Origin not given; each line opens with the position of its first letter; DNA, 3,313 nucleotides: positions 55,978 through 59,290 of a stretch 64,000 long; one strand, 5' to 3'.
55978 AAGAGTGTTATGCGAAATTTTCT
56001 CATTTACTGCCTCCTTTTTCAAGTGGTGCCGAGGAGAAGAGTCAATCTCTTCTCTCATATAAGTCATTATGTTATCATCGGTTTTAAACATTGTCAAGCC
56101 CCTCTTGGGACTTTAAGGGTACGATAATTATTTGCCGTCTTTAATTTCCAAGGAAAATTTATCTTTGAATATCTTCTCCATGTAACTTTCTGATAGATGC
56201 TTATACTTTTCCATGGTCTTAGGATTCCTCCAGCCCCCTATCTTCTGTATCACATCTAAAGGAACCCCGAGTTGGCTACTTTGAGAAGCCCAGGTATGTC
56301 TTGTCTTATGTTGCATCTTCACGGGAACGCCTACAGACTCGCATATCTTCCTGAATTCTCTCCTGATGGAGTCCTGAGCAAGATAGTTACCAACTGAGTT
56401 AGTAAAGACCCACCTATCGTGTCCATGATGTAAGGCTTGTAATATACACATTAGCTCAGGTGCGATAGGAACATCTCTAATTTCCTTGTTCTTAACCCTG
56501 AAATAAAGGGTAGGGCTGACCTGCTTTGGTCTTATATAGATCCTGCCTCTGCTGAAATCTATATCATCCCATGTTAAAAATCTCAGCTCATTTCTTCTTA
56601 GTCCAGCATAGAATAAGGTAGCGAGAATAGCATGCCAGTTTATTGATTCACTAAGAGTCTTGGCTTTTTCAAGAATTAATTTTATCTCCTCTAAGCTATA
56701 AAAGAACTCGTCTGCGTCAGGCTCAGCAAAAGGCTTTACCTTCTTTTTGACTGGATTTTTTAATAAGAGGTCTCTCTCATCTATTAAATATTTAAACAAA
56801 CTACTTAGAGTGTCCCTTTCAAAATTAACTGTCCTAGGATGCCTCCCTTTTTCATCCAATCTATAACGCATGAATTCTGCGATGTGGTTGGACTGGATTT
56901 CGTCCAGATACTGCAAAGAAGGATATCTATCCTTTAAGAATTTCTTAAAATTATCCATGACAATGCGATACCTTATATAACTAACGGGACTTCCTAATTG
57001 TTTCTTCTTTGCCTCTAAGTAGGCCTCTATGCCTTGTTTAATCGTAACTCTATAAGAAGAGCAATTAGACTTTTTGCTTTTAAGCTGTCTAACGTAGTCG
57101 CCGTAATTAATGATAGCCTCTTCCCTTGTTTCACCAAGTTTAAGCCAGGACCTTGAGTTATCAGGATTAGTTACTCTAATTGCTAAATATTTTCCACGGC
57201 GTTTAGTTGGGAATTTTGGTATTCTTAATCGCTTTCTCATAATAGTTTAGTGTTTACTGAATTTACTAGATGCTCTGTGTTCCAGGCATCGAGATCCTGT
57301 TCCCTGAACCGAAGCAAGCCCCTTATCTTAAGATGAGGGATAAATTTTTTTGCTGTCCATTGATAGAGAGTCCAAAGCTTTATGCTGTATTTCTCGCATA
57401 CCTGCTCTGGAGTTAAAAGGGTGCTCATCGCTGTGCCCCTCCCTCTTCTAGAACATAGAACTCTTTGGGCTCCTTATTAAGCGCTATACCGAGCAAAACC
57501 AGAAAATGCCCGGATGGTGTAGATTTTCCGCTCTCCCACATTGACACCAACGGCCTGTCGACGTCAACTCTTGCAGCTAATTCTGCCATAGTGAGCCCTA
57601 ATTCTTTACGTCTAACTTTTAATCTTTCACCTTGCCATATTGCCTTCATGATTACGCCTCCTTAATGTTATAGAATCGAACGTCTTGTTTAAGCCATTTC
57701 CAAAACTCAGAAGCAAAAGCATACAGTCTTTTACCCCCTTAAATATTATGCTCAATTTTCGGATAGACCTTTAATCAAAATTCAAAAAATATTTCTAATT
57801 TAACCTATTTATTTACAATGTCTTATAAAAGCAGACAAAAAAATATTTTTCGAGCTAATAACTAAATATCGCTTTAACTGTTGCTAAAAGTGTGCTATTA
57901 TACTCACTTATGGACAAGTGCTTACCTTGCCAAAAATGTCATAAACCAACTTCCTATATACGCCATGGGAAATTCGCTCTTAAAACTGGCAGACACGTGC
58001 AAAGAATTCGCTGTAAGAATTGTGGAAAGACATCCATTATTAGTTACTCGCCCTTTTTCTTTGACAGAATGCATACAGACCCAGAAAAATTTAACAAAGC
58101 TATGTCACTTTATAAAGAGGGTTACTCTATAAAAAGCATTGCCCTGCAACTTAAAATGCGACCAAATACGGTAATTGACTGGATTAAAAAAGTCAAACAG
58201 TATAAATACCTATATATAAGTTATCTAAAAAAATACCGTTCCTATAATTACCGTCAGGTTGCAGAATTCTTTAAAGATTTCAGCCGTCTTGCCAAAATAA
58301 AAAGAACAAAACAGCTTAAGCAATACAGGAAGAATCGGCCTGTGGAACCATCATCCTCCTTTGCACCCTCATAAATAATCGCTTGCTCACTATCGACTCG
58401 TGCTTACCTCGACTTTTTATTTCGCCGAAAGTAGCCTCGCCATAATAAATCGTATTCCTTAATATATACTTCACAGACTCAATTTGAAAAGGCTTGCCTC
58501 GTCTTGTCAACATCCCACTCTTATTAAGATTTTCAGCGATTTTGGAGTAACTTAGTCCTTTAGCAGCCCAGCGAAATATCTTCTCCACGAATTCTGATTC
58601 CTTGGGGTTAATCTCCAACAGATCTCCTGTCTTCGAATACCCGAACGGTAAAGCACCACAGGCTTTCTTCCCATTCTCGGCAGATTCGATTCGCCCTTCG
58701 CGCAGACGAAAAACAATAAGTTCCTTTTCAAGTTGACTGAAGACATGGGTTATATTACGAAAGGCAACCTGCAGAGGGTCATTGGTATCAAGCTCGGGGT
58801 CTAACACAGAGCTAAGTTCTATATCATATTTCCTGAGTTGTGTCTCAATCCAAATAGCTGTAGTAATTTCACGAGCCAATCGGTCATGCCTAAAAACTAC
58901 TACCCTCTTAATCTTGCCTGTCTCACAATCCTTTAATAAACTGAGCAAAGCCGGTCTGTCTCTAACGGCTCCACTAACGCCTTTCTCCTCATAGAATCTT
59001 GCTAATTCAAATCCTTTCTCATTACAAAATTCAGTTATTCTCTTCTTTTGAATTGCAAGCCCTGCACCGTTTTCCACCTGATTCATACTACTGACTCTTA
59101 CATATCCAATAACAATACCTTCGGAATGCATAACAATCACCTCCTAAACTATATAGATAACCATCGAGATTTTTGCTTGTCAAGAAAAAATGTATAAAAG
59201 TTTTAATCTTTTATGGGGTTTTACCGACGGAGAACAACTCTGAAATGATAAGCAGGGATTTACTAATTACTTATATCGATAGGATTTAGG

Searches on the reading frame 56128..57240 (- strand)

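Call 3: search_protein_families(library=pfam, proteins=[window:56128-57240:-], max_evalue=1)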
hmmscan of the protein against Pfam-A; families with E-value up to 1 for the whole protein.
window:56128-57240:- (370 aa): 9 families
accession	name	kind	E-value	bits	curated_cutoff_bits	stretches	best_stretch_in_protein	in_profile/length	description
PF00589.27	Phage_integrase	-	5.7e-26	91.8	27.1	1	184-351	6-170/172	Phage integrase family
PF13102.12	Phage_int_SAM_5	-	3.7e-05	24.5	22.3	1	74-165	9-94/98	Phage integrase SAM-like domain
PF24624.1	Int_N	-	0.00013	23.1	27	1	113-170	43-98/100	Phage integrase, N-terminal domain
PF02899.23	Phage_int_SAM_1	-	0.00024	21.7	22.3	1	72-155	2-82/83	Phage integrase, N-terminal SAM-like domain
PF13495.12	Phage_int_SAM_4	-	0.0013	19.5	27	1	90-155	21-81/85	Phage integrase, N-terminal SAM-like domain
PF20450.4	PPV_E1_DBD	-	0.0045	17.7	25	1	41-95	5-59/140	Papillomavirus E1, DNA-binding domain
PF04852.17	ALOG_dom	-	0.038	14.6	26.6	1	95-133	22-58/126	ALOG domain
PF20651.3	EXOC6_Sec15_N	-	0.14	12.5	27.2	0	103-129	103-129/170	Exocyst complex component EXOC6/Sec15, N-terminal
PF00458.25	WHEP-TRS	-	0.15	12.5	32.5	1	41-59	3-21/53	WHEP-TRS domain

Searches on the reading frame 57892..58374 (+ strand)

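Call 3: search_protein_families(library=pfam, proteins=[window:57892-58374:+], max_evalue=1)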
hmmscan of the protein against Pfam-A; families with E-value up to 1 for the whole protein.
window:57892-58374:+ (160 aa): 13 families
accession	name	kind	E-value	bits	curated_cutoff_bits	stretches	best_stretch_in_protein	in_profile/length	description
PF06056.18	Terminase_5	-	3.7e-06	27.2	20.3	1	69-103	5-39/58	Putative ATPase subunit of terminase (gpP-like)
PF14493.12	HTH_40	-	5.9e-05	23.7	27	1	69-130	4-64/89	Helix-turn-helix domain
PF13551.12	HTH_29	-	0.0058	17.1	28.1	1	69-101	3-36/64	Winged helix-turn helix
PF13384.12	HTH_23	-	0.0078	16.5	24.6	1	70-101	10-41/50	Homeodomain-like domain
PF02796.21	HTH_7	-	0.01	16.4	23.8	1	64-88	8-32/45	Helix-turn-helix domain of resolvase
PF13730.12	HTH_36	-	0.012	15.9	25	1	71-107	15-55/55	Helix-turn-helix domain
PF13936.12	HTH_38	-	0.031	14.4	27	1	71-94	14-37/44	Helix-turn-helix domain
PF14354.12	Lar_restr_allev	-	0.035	14.8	28.6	1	10-50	3-34/58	Restriction alleviation protein Lar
PF13542.12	HTH_Tnp_ISL3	-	0.046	13.6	27.4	1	70-100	20-49/51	Helix-turn-helix domain of transposase family ISL3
PF13518.12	HTH_28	-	0.051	14.1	25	1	69-104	4-39/52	Helix-turn-helix domain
PF03150.19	CCP_MauG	-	0.061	14.4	25.6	1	11-132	22-131/149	Di-haem cytochrome c peroxidase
PF01527.26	HTH_Tnp_1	-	0.07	13.8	24.1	1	72-102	17-48/75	Transposase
PF25787.1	HTH_SB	-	0.23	11.7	43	1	71-105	16-50/53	Sleeping Beauty transposase HTH domain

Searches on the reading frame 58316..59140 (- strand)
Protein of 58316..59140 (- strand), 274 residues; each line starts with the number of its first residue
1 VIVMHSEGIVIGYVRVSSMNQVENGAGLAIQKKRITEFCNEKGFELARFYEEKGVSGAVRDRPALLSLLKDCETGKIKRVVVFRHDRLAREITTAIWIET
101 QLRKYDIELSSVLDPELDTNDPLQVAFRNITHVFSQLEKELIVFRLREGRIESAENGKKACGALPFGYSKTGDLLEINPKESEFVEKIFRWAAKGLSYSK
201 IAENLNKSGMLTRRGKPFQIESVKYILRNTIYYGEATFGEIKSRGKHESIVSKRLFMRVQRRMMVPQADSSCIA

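Call 3: search_protein_families(library=pfam, proteins=[window:58316-59140:-], max_evalue=1)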
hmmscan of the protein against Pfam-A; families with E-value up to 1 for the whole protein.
window:58316-59140:- (274 aa): 3 families
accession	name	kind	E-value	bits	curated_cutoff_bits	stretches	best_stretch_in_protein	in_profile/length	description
PF00239.26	Resolvase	-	1.4e-30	106.7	23.3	1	10-159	1-145/145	Resolvase, N terminal domain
PF07508.19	Recombinase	-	4.6e-20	72.2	21.1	1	179-263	1-99/102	Recombinase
PF13936.12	HTH_38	-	0.0029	17.7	27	1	186-208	11-33/44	Helix-turn-helix domain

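Call 4: search_protein_families(library=padloc, proteins=[window:58316-59140:-], max_evalue=1)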
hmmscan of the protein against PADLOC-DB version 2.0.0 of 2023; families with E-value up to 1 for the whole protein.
window:58316-59140:- (274 aa): 0 families
